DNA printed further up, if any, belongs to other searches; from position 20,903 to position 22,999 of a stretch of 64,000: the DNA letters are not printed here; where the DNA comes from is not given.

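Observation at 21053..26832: A CDP-3,6-dideoxyhexose pathway (ddhA-ddhB-ddhC) adjacent to a YerE-like TPP enzyme, predicting a branched-chain dideoxy sugar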

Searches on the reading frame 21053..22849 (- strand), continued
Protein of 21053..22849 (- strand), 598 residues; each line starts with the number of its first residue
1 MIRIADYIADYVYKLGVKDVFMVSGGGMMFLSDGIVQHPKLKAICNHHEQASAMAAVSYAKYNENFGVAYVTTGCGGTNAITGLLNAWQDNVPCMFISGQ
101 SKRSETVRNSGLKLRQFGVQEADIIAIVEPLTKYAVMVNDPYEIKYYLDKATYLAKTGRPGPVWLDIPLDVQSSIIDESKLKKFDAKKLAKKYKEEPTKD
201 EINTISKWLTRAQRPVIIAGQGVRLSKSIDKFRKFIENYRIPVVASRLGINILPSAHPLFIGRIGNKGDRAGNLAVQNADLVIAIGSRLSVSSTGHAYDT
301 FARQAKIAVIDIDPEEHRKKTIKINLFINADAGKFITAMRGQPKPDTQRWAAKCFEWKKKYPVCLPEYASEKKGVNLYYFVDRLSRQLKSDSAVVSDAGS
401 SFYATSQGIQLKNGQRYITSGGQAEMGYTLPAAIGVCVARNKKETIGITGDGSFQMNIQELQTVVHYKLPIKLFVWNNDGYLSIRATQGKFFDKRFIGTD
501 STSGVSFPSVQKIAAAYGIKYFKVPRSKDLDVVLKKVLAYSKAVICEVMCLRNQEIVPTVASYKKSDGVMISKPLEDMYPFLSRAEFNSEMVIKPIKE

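Call 23: find_related_loci(query=window:21053-22849:-, collection=genome_contigs, flank=10000)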
Query window:21053-22849:- (598 aa) in genome_contigs; peptide patterns used: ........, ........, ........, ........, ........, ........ (x = any residue, [..] = any of these).
110 stretches matched a pattern; 55 encode a relative of the query (tblastn E <= 1e-3); 55 distinct loci.
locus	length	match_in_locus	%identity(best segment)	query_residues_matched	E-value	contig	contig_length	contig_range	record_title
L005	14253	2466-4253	68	1-598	0e+0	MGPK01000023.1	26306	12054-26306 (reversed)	MAG: Deltaproteobacteria bacterium GWA2_54_12 gwa2_scaffold_2464, whole genome shotgun sequence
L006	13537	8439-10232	71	1-598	0e+0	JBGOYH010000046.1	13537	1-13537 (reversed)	MAG: Candidatus Bathyarchaeia archaeon isolate OBJ_0618_130150_48 k141_2270129_length_13537_cov_51.4979, whole genome sh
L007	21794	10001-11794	68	1-598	0e+0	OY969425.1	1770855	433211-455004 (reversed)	MAG: uncultured bacterium isolate MFD03726.bin.c.3 genome assembly, chromosome: 1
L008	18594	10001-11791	69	1-598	0e+0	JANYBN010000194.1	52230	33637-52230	MAG: Geobacter sp. isolate GL140_6_metabat_181 GL140_6_k141_1310817, whole genome shotgun sequence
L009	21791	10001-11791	67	1-598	0e+0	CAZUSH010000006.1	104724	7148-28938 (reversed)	MAG TPA_asm: uncultured Geobacter sp. isolate binchicken_co273_237 genome assembly, contig: NODE_184_length_104724_cov_8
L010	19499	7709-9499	68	1-598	0e+0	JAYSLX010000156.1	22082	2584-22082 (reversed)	MAG: Geobacteraceae bacterium isolate GFS_10510 GFS_10510_155, whole genome shotgun sequence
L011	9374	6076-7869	67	1-598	0e+0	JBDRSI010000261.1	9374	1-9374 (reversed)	MAG: Verrucomicrobiota bacterium isolate MEGAHIT-group-3.139 k141_531106, whole genome shotgun sequence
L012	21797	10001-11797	65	1-598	0e+0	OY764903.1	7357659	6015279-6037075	MAG: Bryobacteraceae bacterium isolate d7944118-f527-4ba8-a886-cdd3ae4bc3f8 genome assembly, chromosome: 1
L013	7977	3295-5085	66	1-596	0e+0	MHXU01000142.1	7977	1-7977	MAG: Planctomycetes bacterium GWC2_45_44 gwc2_scaffold_49764, whole genome shotgun sequence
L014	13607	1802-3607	64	2-598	0e+0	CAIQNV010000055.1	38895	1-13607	MAG: uncultured Elusimicrobia bacterium isolate MJ-time_bin-2640 genome assembly, contig: bin-2640:055/157, whole genome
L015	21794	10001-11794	64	1-598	0e+0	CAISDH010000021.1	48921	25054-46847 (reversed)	uncultured Candidatus Micrarchaeota archaeon isolate A14_bin-2569 genome assembly, contig: bin-2569:21/57, whole genome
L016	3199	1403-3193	62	1-596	0e+0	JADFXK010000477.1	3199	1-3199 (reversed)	MAG: Deltaproteobacteria bacterium isolate nDJH13bin5 nDJH13_bin5_NODE_477_length_3199_cov_2.151693, whole genome shotgu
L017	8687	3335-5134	61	2-598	0e+0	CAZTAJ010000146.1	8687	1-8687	MAG TPA_asm: uncultured Verrucomicrobiota bacterium isolate SRP272421_co4_360 genome assembly, contig: NODE_26510_length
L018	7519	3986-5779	60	1-598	0e+0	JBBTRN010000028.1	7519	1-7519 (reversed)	MAG: Patescibacteria group bacterium isolate H52-bin092_1 H52_bin092_1_000000000028, whole genome shotgun sequence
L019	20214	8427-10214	61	3-598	0e+0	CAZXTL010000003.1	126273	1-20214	MAG TPA_asm: uncultured Candidatus Marinamargulisbacteria bacterium isolate SRP272421_co1_566 genome assembly, contig: N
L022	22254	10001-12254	61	2-598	0e+0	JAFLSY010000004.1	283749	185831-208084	MAG: Lachnospiraceae bacterium isolate HAN039 Seq4, whole genome shotgun sequence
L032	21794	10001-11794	58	2-598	0e+0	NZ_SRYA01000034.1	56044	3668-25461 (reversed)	Petralouisia muris strain NM01_1-7b NODE_34_length_56044_cov_172.88, whole genome shotgun sequence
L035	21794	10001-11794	58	2-598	0e+0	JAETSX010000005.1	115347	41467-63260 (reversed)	MAG: Eubacterium sp. isolate S35_Bin1 scaffold_238, whole genome shotgun sequence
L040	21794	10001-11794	55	2-597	0e+0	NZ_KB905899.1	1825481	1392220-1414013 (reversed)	Thiomicrorhabdus arctica DSM 13458 F612DRAFT_scaffold00001.1, whole genome shotgun sequence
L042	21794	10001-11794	72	3-598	0e+0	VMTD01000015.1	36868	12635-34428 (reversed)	MAG: Methanobacteriota archaeon isolate S2_100 k141_399934, whole genome shotgun sequence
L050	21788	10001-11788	57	2-598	0e+0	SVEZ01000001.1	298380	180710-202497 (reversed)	MAG: Lachnospiraceae bacterium isolate SIG319 NODE_32_length_298380_cov_25.642806, whole genome shotgun sequence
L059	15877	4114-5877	43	2-592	4e-159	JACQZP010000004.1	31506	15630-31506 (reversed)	MAG: Acetobacterium woodii isolate NC_groundwater_1570_Pr3_B-0.1um_42_151 SR-2_scaffold_141_194644, whole genome shotgun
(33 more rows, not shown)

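Call 29: search_protein_families(library=pfam, proteins=[L010:9503-10561:+, L050:4275-5159:+, L022:12280-13194:+, L040:11803-12729:+, L018:2230-3249:+, L040:7058-7936:+, L050:9110-9970:+, L042:9051-9995:+, L040:2842-3825:+], max_evalue=0.00001)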
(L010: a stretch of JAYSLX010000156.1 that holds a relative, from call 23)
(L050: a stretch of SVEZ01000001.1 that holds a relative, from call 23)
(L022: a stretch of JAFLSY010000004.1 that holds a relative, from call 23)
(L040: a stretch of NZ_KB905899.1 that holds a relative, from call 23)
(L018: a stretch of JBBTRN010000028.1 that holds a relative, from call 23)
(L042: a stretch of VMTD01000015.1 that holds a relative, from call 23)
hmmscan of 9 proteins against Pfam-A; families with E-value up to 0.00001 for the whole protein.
L010:9503-10561:+ (352 aa): 4 families
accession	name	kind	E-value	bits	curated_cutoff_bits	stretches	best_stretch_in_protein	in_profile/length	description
PF01370.27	Epimerase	-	8e-42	143.7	20.9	1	29-274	1-240/240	NAD dependent epimerase/dehydratase family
PF16363.11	GDP_Man_Dehyd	-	5.5e-31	108.7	27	1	30-343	1-331/332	GDP-mannose 4,6 dehydratase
PF07993.18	NAD_binding_4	-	1.6e-11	44.3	20.1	1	31-207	1-204/258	Male sterility protein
PF01073.25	3Beta_HSD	-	2.4e-08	33.8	22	1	30-216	1-187/280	3-beta hydroxysteroid dehydrogenase/isomerase family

L050:4275-5159:+ (294 aa): 2 families
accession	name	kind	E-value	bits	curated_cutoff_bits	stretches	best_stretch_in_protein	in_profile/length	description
PF01370.27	Epimerase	-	1.6e-19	70.7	20.9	1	4-213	1-240/240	NAD dependent epimerase/dehydratase family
PF04321.23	RmlD_sub_bind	-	1.1e-10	41.6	27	1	3-167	2-167/287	RmlD substrate binding domain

L022:12280-13194:+ (304 aa): 2 families
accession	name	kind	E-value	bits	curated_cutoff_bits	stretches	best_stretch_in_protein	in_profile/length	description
PF01370.27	Epimerase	-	1.3e-32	113.5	20.9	1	4-219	1-225/240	NAD dependent epimerase/dehydratase family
PF16363.11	GDP_Man_Dehyd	-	1.4e-20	74.5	27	1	6-294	2-331/332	GDP-mannose 4,6 dehydratase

L040:11803-12729:+ (308 aa): 2 families
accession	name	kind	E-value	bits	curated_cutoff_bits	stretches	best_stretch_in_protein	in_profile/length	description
PF01370.27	Epimerase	-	1.4e-14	54.5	20.9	1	3-224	1-225/240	NAD dependent epimerase/dehydratase family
PF16363.11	GDP_Man_Dehyd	-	6.4e-06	26.3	27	0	102-210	116-223/332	GDP-mannose 4,6 dehydratase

L018:2230-3249:+ (339 aa): 2 families
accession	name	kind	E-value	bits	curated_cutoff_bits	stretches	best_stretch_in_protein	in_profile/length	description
PF00682.25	HMGL-like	-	3.4e-44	151.6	29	1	4-261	2-260/260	HMGL-like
PF07836.16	DmpG_comm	-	2.8e-28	97.7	27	1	271-332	2-63/63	DmpG-like communication domain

L040:7058-7936:+ (292 aa): 2 families
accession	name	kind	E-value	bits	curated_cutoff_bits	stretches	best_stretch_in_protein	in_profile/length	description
PF09290.16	AcetDehyd-dimer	-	2.7e-49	167.4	26.6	1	127-264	1-138/138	Prokaryotic acetaldehyde dehydrogenase, dimerisation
PF01118.30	Semialdhyde_dh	-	1.6e-08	35.4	26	1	6-115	1-117/121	Semialdehyde dehydrogenase, NAD binding domain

L050:9110-9970:+ (286 aa): 1 family
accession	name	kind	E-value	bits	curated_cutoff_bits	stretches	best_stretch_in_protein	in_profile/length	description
PF02548.21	Pantoate_transf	-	1.3e-102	343.1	28.7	1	3-260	2-258/259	Ketopantoate hydroxymethyltransferase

L042:9051-9995:+ (314 aa): 3 families
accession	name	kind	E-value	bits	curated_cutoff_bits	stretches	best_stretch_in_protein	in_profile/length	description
PF05050.19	Methyltransf_21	-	6.7e-23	82.1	22.7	1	104-267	1-172/173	Methyltransferase FkbM domain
PF02475.24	TRM5-TYW2_MTfase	-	9.5e-10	39.1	28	1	79-153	17-92/164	TRM5/TYW2 methyltransferase domain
PF05575.17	V_cholerae_RfbT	-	2.2e-06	27.7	27.9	1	83-226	64-209/286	Vibrio cholerae RfbT protein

L040:2842-3825:+ (327 aa): 3 families
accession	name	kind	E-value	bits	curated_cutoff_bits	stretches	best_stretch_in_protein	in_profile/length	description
PF00175.26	NAD_binding_1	-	3.3e-17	63.6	22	1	203-305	1-108/109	Oxidoreductase NAD-binding domain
PF00111.32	Fer2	-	1.1e-12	48.2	21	1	10-78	8-76/77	2Fe-2S iron-sulfur cluster binding domain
PF00970.30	FAD_binding_6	-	1.9e-12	47.8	21.1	1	111-192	11-97/99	Oxidoreductase FAD-binding domain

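Call 37: find_encoding_contigs(protein=P0002, flank=10000, max_places=1)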
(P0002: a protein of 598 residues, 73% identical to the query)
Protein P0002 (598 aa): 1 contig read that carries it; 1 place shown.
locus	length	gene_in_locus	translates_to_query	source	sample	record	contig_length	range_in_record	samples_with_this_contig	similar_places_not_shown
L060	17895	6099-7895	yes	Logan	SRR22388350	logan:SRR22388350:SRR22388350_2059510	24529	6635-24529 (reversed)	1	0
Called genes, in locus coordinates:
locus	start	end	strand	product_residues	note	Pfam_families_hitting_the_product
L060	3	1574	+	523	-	?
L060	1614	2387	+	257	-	PF00483:NTP_transferase, PF12804:NTP_transf_3 (weak)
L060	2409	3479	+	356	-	PF01370:Epimerase, PF04321:RmlD_sub_bind, PF01073:3Beta_HSD, PF07993:NAD_binding_4 (faint), PF16363:GDP_Man_Dehyd, PF02719:Polysacc_synt_2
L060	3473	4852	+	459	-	PF01041:DegT_DnrJ_EryC1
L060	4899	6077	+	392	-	PF00155:Aminotran_1_2, PF00266:Aminotran_5 (weak), PF01212:Beta_elim_lyase (weak), PF01041:DegT_DnrJ_EryC1, PF01053:Cys_Met_Meta_PP (weak)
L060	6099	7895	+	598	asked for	PF02776:TPP_enzyme_N, PF00205:TPP_enzyme_M, PF02775:TPP_enzyme_C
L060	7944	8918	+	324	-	PF01370:Epimerase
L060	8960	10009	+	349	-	PF00852:Glyco_transf_10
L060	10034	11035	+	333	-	PF13524:Glyco_trans_1_2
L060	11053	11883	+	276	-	PF00535:Glycos_transf_2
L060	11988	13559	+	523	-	PF01943:Polysacc_synt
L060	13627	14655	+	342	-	PF00535:Glycos_transf_2, PF13641:Glyco_tranf_2_3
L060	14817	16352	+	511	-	-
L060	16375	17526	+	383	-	PF13439:Glyco_transf_4, PF00534:Glycos_transf_1, PF13692:Glyco_trans_1_4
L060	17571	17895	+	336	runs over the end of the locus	PF01073:3Beta_HSD, PF01370:Epimerase, PF02719:Polysacc_synt_2, PF04321:RmlD_sub_bind (weak), PF07993:NAD_binding_4, PF13460:NAD_binding_10, PF16363:GDP_Man_Dehyd, PF08485:Polysacc_syn_2C, +1 more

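Call 38: find_encoding_contigs(protein=P0004, flank=10000, max_places=1)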
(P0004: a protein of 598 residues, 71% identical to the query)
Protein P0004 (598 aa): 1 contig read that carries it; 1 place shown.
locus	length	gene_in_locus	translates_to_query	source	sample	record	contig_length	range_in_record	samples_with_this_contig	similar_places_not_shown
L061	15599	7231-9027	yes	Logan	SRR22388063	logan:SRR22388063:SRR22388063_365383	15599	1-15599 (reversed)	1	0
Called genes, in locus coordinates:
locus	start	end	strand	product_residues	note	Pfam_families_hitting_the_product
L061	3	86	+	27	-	?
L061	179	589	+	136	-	-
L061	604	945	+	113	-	PF02002:TFIIE_alpha (faint), PF13412:HTH_24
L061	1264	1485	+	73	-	-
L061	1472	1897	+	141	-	PF01850:PIN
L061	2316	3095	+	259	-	PF00483:NTP_transferase, PF12804:NTP_transf_3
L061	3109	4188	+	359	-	PF01370:Epimerase, PF02719:Polysacc_synt_2, PF04321:RmlD_sub_bind (weak), PF01073:3Beta_HSD (weak), PF16363:GDP_Man_Dehyd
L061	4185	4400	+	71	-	-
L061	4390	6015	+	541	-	PF01041:DegT_DnrJ_EryC1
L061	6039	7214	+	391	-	PF00155:Aminotran_1_2, PF00266:Aminotran_5 (faint), PF01212:Beta_elim_lyase (weak), PF01041:DegT_DnrJ_EryC1, PF01053:Cys_Met_Meta_PP (weak)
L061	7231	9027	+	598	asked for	PF02776:TPP_enzyme_N, PF00205:TPP_enzyme_M, PF02775:TPP_enzyme_C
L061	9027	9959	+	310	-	PF01370:Epimerase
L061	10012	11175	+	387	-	-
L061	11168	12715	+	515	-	PF01554:MatE, PF01943:Polysacc_synt, PF13440:Polysacc_synt_3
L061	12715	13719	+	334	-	PF00535:Glycos_transf_2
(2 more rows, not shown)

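Call 39: find_encoding_contigs(protein=P0016, flank=10000, max_places=1)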
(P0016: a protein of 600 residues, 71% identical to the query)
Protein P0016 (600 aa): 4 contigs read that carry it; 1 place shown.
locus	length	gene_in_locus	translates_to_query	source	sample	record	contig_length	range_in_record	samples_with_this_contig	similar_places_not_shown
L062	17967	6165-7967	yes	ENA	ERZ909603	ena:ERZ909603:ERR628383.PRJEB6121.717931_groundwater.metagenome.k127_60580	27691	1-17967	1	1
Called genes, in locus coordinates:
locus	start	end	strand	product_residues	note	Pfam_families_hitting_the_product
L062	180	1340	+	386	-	PF13439:Glyco_transf_4, PF00534:Glycos_transf_1, PF20706:GT4-conflict, PF13692:Glyco_trans_1_4, PF13524:Glyco_trans_1_2 (weak)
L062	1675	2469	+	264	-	PF02475:TRM5-TYW2_MTfase, PF05050:Methyltransf_21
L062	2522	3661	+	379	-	PF00535:Glycos_transf_2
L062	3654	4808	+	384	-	PF00535:Glycos_transf_2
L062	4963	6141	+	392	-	PF00155:Aminotran_1_2, PF00266:Aminotran_5 (weak), PF01212:Beta_elim_lyase (weak), PF01041:DegT_DnrJ_EryC1, PF01053:Cys_Met_Meta_PP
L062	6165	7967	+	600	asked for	PF02776:TPP_enzyme_N, PF00205:TPP_enzyme_M, PF02775:TPP_enzyme_C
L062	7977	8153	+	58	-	-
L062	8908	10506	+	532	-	PF02310:B12-binding, PF04055:Radical_SAM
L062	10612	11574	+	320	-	PF01370:Epimerase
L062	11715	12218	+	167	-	-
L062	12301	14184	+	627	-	PF00932:LTD, PF00963:Cohesin (weak), PF13585:CHU_C (weak), PF18962:Por_Secre_tail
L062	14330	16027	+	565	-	-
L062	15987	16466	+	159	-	PF00132:Hexapep, PF14602:Hexapep_2 (weak)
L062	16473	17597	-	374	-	PF04321:RmlD_sub_bind (faint), PF01370:Epimerase, PF02719:Polysacc_synt_2, PF16363:GDP_Man_Dehyd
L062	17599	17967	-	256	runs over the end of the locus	PF00483:NTP_transferase, PF12804:NTP_transf_3 (weak)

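Call 44: search_solved_structures(query=L060:4899-6077:+, max_evalue=1e-15)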
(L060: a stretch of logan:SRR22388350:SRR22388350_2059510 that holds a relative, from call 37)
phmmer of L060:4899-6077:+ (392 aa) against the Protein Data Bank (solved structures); distinct sequences matched with E-value up to 1e-15: 82 (the best 60 are shown).
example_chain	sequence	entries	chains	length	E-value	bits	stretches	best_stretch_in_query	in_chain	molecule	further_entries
1dju_A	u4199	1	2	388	1.2e-84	287.8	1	22-389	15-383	AROMATIC AMINOTRANSFERASE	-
1gd9_A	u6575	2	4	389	3e-84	286.5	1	22-389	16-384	ASPARTATE AMINOTRANSFERASE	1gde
1j32_A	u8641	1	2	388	1.9e-82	280.6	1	4-390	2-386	aspartate aminotransferase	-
1gc3_A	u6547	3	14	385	1.6e-71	244.6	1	14-387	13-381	ASPARTATE AMINOTRANSFERASE | PROTEIN (ASPARTATE AMINOTRANSFERASE)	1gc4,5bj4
1b5p_A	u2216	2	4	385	2.4e-71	244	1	17-387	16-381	PROTEIN (ASPARTATE AMINOTRANSFERASE) | ASPARTATE AMINOTRANSFERASE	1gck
5bj3_A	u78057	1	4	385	2.5e-71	244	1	18-387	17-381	PROTEIN (ASPARTATE AMINOTRANSFERASE)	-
1b5o_A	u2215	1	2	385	2.8e-71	243.8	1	17-387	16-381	PROTEIN (ASPARTATE AMINOTRANSFERASE)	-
1bkg_A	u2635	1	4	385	3.9e-71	243.3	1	17-387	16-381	ASPARTATE AMINOTRANSFERASE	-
1bjw_A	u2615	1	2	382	5.5e-71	242.9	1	17-386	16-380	ASPARTATE AMINOTRANSFERASE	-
8wkj_A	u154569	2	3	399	1.2e-69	238.4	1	4-386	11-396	Aminotransferase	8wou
5wmi_A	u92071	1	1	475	7.6e-69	235.8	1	27-388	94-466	Bifunctional aspartate aminotransferase and glutamate/aspartate-prephenate aminotransferas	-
5wmh_A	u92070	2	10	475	9e-69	235.6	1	28-388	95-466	Bifunctional aspartate aminotransferase and glutamate/aspartate-prephenate aminotransferas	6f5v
5wmk_A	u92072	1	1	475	1.9e-68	234.5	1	27-388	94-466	Bifunctional aspartate aminotransferase and glutamate/aspartate-prephenate aminotransferas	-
6f77_A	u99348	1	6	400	5.8e-68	232.9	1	6-386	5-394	Aspartate aminotransferase A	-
5wml_A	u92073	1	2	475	6.2e-68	232.8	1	28-388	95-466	Bifunctional aspartate aminotransferase and glutamate/aspartate-prephenate aminotransferas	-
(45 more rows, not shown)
